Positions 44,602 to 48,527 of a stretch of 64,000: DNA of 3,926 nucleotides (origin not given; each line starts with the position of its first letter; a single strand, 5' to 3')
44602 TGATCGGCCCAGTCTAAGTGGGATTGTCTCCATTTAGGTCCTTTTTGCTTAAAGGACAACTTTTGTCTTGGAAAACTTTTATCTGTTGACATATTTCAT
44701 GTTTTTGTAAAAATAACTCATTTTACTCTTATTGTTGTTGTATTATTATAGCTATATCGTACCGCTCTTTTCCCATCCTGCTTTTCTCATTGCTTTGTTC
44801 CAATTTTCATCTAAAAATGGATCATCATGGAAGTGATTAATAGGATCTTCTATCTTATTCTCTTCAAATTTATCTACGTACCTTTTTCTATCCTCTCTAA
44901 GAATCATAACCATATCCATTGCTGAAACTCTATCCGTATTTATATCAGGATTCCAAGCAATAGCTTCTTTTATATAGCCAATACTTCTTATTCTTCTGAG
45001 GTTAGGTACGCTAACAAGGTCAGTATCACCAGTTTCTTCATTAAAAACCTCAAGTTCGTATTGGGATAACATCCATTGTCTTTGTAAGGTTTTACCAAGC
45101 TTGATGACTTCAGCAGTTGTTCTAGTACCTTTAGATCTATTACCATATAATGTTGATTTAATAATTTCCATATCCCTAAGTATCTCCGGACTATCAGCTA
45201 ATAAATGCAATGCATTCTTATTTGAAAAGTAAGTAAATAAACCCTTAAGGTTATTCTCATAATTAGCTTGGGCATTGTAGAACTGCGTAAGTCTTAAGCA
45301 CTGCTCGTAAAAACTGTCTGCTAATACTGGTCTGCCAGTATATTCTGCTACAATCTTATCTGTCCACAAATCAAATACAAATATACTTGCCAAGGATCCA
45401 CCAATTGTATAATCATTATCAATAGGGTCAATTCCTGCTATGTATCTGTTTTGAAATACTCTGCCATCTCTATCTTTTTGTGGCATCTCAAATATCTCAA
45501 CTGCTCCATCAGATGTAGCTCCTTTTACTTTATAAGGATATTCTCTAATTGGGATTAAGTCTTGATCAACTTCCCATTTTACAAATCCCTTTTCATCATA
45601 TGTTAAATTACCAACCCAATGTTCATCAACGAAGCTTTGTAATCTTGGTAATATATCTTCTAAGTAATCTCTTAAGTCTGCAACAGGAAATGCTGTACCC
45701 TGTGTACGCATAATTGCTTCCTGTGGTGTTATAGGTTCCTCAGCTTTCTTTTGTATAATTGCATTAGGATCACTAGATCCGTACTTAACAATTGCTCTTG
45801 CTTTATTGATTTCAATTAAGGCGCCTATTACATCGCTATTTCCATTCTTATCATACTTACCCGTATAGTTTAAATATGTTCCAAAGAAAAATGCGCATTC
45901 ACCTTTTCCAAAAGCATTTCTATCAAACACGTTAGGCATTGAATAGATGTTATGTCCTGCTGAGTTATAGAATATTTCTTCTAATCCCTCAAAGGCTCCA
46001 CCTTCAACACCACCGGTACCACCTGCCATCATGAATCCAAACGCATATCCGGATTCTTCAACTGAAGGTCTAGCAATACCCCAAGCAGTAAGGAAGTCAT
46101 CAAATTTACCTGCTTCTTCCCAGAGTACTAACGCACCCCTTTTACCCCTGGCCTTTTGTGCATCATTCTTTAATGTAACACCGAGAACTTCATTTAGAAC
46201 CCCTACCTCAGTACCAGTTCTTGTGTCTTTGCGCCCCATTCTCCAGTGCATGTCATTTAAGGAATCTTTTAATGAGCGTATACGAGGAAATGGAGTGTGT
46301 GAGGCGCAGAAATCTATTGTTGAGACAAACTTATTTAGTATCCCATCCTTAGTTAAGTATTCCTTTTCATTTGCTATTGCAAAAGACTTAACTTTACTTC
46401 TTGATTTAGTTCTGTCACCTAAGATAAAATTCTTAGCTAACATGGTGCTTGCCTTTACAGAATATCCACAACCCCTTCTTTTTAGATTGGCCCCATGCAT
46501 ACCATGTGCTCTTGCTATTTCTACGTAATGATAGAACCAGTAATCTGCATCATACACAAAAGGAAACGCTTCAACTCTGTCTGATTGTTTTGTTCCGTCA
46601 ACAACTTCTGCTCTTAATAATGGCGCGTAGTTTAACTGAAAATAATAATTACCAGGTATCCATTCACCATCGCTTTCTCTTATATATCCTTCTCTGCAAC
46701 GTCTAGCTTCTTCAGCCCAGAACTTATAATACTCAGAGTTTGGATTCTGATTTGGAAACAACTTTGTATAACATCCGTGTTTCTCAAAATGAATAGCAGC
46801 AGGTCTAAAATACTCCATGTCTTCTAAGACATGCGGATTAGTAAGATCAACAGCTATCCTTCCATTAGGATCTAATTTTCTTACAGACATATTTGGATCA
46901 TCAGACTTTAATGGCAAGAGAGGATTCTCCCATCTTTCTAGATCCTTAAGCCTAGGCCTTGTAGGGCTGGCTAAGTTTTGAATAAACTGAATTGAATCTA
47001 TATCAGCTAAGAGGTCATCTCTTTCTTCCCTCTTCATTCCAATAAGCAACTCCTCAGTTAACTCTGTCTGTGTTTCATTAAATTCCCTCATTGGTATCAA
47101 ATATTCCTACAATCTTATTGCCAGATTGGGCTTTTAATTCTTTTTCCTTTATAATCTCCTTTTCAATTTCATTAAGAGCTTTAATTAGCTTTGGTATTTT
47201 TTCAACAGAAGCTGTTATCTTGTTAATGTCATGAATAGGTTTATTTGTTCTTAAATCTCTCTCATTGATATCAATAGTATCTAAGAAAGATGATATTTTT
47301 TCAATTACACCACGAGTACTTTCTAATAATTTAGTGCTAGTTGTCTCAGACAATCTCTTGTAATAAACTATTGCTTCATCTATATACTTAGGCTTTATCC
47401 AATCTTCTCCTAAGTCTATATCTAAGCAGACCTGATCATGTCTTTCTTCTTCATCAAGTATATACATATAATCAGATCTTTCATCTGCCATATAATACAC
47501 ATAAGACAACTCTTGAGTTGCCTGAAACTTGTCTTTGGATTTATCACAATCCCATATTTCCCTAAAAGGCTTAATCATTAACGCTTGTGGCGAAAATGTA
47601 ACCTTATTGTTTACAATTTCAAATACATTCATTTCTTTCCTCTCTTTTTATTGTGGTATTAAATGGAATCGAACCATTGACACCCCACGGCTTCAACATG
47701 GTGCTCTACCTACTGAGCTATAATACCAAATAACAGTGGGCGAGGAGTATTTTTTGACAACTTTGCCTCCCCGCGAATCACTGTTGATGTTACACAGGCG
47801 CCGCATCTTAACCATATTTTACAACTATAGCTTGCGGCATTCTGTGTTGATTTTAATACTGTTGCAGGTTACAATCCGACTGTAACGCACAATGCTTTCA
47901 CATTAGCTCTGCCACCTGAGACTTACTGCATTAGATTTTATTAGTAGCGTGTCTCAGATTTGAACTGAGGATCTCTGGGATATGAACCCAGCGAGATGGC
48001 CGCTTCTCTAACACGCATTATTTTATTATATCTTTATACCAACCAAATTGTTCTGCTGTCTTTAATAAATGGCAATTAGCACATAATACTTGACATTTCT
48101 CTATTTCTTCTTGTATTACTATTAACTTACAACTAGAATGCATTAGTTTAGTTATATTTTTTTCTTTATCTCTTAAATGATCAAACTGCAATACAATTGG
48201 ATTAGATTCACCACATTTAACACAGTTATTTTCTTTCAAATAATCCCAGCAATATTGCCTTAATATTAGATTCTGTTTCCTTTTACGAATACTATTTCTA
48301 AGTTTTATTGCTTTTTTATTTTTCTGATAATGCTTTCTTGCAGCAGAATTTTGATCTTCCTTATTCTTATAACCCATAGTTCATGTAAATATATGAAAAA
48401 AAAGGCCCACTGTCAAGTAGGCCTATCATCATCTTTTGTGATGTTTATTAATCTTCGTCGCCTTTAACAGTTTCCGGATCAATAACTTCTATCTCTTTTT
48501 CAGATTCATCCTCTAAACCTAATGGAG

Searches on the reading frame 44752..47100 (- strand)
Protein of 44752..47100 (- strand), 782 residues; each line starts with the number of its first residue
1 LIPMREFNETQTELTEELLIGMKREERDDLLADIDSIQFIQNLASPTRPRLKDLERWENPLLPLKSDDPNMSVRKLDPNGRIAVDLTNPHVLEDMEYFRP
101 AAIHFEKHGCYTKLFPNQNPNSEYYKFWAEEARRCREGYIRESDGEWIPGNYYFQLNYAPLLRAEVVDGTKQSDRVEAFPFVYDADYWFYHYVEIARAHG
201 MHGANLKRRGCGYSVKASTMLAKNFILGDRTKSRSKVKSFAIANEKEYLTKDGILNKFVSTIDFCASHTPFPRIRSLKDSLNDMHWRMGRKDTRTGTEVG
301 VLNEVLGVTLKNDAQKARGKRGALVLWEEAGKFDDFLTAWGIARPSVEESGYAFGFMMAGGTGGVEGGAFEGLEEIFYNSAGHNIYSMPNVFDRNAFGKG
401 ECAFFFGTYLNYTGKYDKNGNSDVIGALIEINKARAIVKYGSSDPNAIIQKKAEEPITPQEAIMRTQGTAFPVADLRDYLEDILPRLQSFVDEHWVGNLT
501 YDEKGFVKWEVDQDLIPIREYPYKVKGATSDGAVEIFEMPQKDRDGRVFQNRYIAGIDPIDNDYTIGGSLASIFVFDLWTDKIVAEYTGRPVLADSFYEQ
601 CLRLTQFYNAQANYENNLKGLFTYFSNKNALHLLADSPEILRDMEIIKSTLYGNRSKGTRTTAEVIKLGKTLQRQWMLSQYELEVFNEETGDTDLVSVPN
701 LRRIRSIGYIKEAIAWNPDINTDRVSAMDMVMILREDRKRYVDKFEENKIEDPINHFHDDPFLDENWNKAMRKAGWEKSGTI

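Call 29: search_dna_similar(query=window:44752-47100:-, collection=phages, mode=protein, max_evalue=1e-10, max_rows=20)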
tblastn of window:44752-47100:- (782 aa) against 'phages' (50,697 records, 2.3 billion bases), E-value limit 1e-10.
Records with a match: 128; places in all: 128; records where one place covers at least 80% of the query: 107.
Best place of each record, by identity: <60% 128.
By first word of the organism name: uncultured 47; Bacteroides 32; Flavobacterium 29; Bacteriophage 6; IAS 2; Dulem 2; Azobacteroides 2; Cellulophaga 2; bajarodcaudo 1; Kehishuvirus 1; and 4 more.
By host as written in the record: - 56; Bacteroides intestinalis DSM 108646 25; Flavobacterium psychrophilum 950106-1/1 12; Flavobacterium psychrophilum 020612-2/1 3; Flavobacterium psychrophilum strain FPS-D10 3; Homo sapiens 2; Bacteroides cellulosilyticus 2; Bacteroides intestinalis APC919/174 2; and 16 more.
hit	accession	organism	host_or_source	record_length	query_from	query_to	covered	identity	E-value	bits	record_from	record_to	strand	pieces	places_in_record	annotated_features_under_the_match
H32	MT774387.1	uncultured phage cr111_1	human feces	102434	5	773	98%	45.4%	7e-126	608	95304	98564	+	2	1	terminase | hypothetical protein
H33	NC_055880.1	uncultured phage cr111_1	human feces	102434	5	773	98%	45.4%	7e-126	608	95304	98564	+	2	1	terminase large subunit | hypothetical protein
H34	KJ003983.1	IAS virus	Homo sapiens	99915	22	769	96%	44.1%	0e+0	582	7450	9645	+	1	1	record has no annotation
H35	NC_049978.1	IAS virus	Homo sapiens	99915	22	769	96%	44.1%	0e+0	582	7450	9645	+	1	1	terminase large subunit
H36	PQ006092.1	bajarodcaudo virus 1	Chaetodipus spinatus feces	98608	22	773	96%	43.3%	1e-178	574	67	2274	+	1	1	large terminase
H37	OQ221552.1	Bacteroides phage PhiCrAssBcn17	Bacteroides intestinalis DSM 108646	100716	1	767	98%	42.2%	1e-179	577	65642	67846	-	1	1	large terminase subunit | hypothetical protein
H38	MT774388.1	uncultured phage cr112_1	human feces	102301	22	767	95%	43.0%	3e-175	564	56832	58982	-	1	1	terminase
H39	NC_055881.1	uncultured phage cr112_1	human feces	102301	22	767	95%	43.0%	3e-175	564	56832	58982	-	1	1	terminase large subunit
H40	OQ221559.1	Bacteroides phage PhiCrAssBcn24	Bacteroides intestinalis DSM 108646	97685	22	767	95%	42.9%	2e-178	574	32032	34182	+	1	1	large terminase subunit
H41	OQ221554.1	Bacteroides phage PhiCrAssBcn19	Bacteroides intestinalis DSM 108646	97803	22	767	95%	42.9%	2e-178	574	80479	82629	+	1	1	large terminase subunit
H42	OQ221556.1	Bacteroides phage PhiCrAssBcn21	Bacteroides intestinalis DSM 108646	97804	22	767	95%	42.9%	2e-178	574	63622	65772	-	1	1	large terminase subunit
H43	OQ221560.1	Bacteroides phage PhiCrAssBcn25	Bacteroides intestinalis DSM 108646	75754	22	767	95%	42.7%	4e-178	573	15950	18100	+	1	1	large terminase subunit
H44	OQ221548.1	Bacteroides phage PhiCrAssBcn13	Bacteroides intestinalis DSM 108646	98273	22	767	95%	42.7%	4e-178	573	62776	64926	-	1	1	large terminase subunit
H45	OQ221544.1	Bacteroides phage PhiCrAssBcn9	Bacteroides intestinalis DSM 108646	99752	22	767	95%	42.7%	4e-178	573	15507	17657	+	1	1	large terminase subunit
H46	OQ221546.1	Bacteroides phage PhiCrAssBcn11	Bacteroides intestinalis DSM 108646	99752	22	767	95%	42.7%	4e-178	573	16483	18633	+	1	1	large terminase subunit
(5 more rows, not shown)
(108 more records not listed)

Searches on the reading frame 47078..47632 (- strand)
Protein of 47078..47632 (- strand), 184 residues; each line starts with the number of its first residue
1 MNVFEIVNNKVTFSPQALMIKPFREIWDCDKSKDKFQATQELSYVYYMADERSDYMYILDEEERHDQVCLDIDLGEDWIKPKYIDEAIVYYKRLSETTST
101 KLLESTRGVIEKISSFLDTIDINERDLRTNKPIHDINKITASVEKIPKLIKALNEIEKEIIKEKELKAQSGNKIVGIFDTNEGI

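Call 3: search_protein_families(library=pfam, proteins=[window:47078-47632:-], max_evalue=1)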
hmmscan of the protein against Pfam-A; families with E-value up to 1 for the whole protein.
window:47078-47632:- (184 aa): 2 families
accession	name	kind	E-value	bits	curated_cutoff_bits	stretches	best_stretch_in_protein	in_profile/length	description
PF24862.1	SUS_EPBD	-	0.1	13.5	27.7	1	94-155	6-66/88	Sucrose synthase EPBD domain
PF20822.2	Cmr2_hel_dom1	-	0.34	11.9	27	0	55-120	16-82/93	CRISPR RNA silencing complex Cmr2 subunit, first helical domain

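Call 4: search_protein_families(library=phrogs, proteins=[window:47078-47632:-], max_evalue=1)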
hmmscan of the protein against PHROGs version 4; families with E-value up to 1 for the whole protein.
window:47078-47632:- (184 aa): 3 families
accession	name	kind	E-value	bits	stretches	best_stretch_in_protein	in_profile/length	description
phrog_16390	-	unknown function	3.3e-13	50.8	1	4-178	5-183/189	-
phrog_15270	-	unknown function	0.12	13.3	1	113-181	32-94/137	-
phrog_19043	-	unknown function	0.2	13.1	1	104-164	17-72/99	-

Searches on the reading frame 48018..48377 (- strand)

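Call 3: search_protein_families(library=pfam, proteins=[window:48018-48377:-], max_evalue=1)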
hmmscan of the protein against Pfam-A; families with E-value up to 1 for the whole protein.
window:48018-48377:- (119 aa): 4 families
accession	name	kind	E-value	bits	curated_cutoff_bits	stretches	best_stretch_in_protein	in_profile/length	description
PF01844.29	HNH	-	0.072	13.7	21.4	1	52-108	1-46/47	HNH endonuclease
PF12773.13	DZR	-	0.15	12.7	27.3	1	41-61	16-36/45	Double zinc ribbon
PF09256.16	BaffR-Tall_bind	-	0.67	10.2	21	0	99-109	17-27/30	BAFF-R, TALL-1 binding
PF23718.1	DUF7160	-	0.92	10.1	27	0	49-62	6-19/54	Family of unknown function (DUF7160)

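Call 4: search_protein_families(library=phrogs, proteins=[window:48018-48377:-], max_evalue=1)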
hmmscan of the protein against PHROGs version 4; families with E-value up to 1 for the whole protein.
window:48018-48377:- (119 aa): 7 families
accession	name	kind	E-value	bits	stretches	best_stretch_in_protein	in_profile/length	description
phrog_2255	-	DNA, RNA and nucleotide metabolism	1.9e-23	84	1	9-115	85-177/211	HNH endonuclease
phrog_3106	-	DNA, RNA and nucleotide metabolism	2.4e-18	67.8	1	5-109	119-223/252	HNH endonuclease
phrog_4234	-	DNA, RNA and nucleotide metabolism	6.4e-11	43.1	1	46-110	26-86/130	HNH endonuclease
phrog_10212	-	unknown function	2.2e-06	28.9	1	19-110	32-125/128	-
phrog_35854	-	DNA, RNA and nucleotide metabolism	0.013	16.6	1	58-104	17-64/145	HNH endonuclease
phrog_144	-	DNA, RNA and nucleotide metabolism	0.032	14.9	1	6-115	43-141/175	HNH endonuclease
phrog_30726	-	unknown function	0.04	14.7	1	18-104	23-108/159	-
